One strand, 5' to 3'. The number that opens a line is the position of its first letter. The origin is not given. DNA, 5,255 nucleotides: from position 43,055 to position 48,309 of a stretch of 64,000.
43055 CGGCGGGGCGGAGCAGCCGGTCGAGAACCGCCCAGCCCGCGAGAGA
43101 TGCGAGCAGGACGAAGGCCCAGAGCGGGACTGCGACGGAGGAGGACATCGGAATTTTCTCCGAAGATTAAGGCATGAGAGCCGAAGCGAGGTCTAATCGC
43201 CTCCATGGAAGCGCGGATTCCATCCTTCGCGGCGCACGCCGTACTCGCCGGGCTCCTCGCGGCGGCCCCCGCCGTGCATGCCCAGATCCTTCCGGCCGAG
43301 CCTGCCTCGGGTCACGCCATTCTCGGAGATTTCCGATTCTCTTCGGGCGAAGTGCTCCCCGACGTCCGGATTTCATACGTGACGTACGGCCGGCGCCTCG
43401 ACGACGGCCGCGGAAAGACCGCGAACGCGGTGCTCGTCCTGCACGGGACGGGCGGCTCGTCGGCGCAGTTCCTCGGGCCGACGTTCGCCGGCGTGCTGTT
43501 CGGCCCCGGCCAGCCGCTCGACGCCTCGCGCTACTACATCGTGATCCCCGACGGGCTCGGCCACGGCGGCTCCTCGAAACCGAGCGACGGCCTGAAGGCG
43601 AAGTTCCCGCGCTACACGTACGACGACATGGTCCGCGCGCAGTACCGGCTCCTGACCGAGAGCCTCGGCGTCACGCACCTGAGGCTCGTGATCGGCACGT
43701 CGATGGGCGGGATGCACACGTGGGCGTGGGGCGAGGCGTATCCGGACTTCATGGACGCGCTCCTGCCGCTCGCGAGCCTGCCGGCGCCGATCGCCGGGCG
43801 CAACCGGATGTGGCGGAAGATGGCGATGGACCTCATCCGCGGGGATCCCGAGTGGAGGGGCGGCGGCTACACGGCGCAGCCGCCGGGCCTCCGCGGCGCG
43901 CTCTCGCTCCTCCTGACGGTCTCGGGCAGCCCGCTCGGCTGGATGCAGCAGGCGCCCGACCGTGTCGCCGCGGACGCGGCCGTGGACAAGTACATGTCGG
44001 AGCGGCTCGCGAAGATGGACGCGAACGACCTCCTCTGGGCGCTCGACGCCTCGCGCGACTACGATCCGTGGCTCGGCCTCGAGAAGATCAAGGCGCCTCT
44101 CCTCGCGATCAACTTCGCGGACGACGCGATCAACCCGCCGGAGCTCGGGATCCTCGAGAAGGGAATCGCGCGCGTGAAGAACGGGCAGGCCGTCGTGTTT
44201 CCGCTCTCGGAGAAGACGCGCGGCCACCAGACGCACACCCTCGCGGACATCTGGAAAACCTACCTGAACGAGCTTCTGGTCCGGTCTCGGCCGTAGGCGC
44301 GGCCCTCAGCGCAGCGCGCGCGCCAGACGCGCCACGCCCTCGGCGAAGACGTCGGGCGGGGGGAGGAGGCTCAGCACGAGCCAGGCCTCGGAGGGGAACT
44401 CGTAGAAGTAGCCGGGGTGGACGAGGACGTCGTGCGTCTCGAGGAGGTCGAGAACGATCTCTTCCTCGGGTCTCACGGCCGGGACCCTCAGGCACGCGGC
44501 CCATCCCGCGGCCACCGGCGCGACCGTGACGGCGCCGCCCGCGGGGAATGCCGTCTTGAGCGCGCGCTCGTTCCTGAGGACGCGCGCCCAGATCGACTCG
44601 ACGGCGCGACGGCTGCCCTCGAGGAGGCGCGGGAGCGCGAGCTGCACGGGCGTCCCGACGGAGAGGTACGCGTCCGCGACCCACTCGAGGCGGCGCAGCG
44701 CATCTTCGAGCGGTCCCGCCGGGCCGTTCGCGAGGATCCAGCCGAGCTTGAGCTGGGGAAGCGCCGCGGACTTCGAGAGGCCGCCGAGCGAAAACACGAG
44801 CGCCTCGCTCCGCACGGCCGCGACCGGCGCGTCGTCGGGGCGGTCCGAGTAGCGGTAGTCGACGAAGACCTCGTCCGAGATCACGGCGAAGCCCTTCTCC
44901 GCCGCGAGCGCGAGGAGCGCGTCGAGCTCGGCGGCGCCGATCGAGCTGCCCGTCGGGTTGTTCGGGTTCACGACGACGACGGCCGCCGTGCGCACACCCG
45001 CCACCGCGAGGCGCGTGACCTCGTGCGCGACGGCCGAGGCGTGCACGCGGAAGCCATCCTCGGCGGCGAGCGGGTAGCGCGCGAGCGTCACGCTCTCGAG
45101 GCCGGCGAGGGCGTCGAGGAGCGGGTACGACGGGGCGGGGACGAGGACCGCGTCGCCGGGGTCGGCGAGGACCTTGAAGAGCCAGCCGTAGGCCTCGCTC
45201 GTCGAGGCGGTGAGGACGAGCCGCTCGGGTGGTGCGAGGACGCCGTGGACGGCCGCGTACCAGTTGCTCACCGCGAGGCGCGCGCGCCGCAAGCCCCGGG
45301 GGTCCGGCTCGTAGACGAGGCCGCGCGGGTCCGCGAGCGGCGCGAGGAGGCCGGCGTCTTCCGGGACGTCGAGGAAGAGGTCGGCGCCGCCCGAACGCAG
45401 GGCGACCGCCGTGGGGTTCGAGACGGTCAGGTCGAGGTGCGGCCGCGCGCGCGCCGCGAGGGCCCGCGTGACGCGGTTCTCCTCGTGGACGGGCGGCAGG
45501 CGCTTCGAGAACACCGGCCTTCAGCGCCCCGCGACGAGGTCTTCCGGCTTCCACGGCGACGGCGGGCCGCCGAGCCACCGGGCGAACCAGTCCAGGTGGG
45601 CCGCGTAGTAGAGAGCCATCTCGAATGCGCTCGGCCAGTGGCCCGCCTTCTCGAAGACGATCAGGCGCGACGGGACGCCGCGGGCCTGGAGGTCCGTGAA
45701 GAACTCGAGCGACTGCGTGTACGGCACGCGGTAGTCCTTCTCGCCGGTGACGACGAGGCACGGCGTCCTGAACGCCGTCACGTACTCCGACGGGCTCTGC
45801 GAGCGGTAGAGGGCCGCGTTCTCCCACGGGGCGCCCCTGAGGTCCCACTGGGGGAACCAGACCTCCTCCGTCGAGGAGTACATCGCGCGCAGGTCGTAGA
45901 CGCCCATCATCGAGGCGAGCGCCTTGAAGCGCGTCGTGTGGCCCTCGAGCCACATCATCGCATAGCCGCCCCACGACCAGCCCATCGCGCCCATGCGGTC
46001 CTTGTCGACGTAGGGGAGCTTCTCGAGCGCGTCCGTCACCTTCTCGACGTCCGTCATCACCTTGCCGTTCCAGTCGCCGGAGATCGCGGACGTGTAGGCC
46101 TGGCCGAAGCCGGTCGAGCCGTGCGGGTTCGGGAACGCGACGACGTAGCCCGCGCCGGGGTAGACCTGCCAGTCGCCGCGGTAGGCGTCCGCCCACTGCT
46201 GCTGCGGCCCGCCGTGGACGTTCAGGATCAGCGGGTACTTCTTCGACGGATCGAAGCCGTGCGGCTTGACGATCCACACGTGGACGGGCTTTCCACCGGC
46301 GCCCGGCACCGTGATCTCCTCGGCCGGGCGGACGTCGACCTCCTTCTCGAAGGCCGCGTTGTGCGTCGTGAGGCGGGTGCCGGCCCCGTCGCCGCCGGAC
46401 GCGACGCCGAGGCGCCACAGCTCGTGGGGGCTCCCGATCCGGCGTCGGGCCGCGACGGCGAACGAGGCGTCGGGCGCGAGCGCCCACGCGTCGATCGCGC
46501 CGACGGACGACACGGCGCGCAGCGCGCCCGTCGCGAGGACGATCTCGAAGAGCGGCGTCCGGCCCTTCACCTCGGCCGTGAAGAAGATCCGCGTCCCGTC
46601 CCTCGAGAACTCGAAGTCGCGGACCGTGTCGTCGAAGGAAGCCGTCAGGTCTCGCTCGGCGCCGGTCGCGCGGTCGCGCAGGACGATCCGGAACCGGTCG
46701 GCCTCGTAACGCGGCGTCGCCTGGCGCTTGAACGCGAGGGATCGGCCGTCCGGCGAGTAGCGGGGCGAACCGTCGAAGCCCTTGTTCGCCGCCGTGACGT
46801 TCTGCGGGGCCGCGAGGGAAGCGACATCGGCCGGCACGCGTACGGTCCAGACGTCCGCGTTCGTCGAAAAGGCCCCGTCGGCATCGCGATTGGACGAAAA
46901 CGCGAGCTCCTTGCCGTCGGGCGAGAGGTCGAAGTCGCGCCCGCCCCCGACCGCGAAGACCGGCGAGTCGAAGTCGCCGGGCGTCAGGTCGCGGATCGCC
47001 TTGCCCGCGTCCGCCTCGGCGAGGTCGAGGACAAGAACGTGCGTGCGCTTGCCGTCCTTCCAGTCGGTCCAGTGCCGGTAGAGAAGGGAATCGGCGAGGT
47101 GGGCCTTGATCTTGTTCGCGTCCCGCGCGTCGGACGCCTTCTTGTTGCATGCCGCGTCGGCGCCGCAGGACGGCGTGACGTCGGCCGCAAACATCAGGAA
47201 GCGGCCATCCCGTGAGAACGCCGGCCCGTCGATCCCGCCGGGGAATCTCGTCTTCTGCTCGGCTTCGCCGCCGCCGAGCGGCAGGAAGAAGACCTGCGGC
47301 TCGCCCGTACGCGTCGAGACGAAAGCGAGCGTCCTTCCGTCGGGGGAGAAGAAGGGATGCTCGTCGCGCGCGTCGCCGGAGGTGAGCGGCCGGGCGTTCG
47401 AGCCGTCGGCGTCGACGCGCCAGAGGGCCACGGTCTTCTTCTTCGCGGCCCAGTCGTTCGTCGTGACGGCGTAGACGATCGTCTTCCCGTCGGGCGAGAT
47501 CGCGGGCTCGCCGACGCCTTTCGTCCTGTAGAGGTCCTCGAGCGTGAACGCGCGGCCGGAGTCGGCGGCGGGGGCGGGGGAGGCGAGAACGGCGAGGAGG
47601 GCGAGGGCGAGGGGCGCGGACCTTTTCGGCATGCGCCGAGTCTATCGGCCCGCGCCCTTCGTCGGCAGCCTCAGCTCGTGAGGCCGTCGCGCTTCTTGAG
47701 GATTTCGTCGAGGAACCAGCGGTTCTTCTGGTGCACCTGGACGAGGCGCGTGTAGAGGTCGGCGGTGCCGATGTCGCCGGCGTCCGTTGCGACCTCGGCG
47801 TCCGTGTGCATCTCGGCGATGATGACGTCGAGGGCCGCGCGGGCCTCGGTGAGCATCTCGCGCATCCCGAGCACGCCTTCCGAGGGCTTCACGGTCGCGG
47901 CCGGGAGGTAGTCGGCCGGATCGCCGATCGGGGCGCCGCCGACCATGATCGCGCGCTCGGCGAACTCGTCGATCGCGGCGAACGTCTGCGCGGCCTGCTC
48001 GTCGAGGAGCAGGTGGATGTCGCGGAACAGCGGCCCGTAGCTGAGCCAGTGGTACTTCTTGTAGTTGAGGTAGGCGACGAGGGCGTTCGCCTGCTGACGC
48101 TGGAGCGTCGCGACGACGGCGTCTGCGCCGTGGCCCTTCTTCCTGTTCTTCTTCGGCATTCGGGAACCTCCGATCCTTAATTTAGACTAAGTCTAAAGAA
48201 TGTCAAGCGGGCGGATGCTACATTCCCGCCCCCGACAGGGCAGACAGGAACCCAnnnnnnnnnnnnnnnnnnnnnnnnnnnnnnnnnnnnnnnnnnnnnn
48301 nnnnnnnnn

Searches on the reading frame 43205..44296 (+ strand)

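Call 39: search_protein_families(library=pfam, proteins=[window:43205-44296:+], max_evalue=0.0001)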
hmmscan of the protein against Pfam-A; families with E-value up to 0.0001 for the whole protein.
window:43205-44296:+ (363 aa): 3 families
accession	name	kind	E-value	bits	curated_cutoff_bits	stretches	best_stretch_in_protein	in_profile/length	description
PF00561.26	Abhydrolase_1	-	4e-14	53.3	25.8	1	74-219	1-125/245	alpha/beta hydrolase fold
PF12697.13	Abhydrolase_6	-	2.4e-10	41.9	26.3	1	76-313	1-182/217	Alpha/beta hydrolase family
PF12146.15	Hydrolase_4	-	9.1e-05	22.3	27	0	74-191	5-109/239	Serine aminopeptidase, S33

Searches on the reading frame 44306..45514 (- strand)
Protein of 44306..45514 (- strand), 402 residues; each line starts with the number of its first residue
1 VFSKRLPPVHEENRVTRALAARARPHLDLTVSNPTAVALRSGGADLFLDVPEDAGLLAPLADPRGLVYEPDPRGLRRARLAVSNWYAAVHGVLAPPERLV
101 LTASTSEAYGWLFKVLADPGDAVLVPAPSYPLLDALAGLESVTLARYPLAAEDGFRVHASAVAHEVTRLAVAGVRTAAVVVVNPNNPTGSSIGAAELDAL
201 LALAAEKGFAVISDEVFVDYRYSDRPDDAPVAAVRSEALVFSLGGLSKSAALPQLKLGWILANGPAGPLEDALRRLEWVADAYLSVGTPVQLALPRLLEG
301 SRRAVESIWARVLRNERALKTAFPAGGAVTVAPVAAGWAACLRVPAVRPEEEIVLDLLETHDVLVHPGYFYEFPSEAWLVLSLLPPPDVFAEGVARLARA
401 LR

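Call 39: search_protein_families(library=pfam, proteins=[window:44306-45514:-], max_evalue=0.0001)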
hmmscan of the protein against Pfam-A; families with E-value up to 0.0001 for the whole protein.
window:44306-45514:- (402 aa): 1 family
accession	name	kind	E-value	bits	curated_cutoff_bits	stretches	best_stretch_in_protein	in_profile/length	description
PF00155.27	Aminotran_1_2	-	2.3e-32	113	19.7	1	70-382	39-345/361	Aminotransferase class I and II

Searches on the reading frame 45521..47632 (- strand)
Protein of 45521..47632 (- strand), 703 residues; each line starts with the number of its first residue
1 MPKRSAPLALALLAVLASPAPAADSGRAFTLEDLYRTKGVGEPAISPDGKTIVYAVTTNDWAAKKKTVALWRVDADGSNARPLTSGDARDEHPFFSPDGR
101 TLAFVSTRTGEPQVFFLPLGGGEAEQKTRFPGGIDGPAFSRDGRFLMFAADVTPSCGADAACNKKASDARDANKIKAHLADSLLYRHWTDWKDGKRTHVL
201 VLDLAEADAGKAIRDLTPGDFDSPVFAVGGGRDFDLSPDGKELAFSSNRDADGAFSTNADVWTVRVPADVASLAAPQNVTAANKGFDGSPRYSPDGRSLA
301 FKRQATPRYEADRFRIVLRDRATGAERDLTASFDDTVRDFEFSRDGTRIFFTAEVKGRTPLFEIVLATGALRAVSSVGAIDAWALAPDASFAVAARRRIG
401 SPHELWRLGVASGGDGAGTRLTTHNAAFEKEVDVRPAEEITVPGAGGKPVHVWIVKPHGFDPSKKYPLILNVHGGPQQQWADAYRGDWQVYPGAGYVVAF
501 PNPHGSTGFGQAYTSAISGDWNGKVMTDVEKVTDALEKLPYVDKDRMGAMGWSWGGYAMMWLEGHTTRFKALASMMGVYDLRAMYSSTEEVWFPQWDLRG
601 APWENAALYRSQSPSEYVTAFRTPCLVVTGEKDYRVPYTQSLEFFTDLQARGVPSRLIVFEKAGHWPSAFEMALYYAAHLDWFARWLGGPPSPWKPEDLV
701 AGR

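Call 39: search_protein_families(library=pfam, proteins=[window:45521-47632:-], max_evalue=0.0001)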
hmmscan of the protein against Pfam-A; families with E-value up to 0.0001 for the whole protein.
window:45521-47632:- (703 aa): 6 families
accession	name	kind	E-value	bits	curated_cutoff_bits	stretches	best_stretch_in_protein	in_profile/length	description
PF00326.27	Peptidase_S9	-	1.9e-52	178.3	22.6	1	489-688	8-211/213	Prolyl oligopeptidase family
PF07676.18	PD40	-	1.1e-33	114.9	20.9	1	81-115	2-37/38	WD40-like Beta Propeller Repeat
PF20434.5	BD-FAE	-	1.9e-10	41.1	26.8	1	491-647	43-214/215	BD-FAE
PF01738.24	DLH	-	2.3e-07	31.1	21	1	516-665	69-186/217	Dienelactone hydrolase family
PF05448.18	AXE1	-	5.7e-06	25.8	21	0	439-571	58-202/321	Acetyl xylan esterase (AXE1)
PF25174.1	Beta-prop_THOC3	-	7e-05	22.4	305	0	63-150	66-148/272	THOC3 beta-propeller domain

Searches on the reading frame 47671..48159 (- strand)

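Call 39: search_protein_families(library=pfam, proteins=[window:47671-48159:-], max_evalue=0.0001)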
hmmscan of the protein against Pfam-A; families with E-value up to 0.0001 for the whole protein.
window:47671-48159:- (162 aa): 1 family
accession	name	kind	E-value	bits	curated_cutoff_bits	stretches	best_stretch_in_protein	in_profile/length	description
PF00210.30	Ferritin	-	8.1e-28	97.6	24.5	1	17-156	2-138/142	Ferritin-like domain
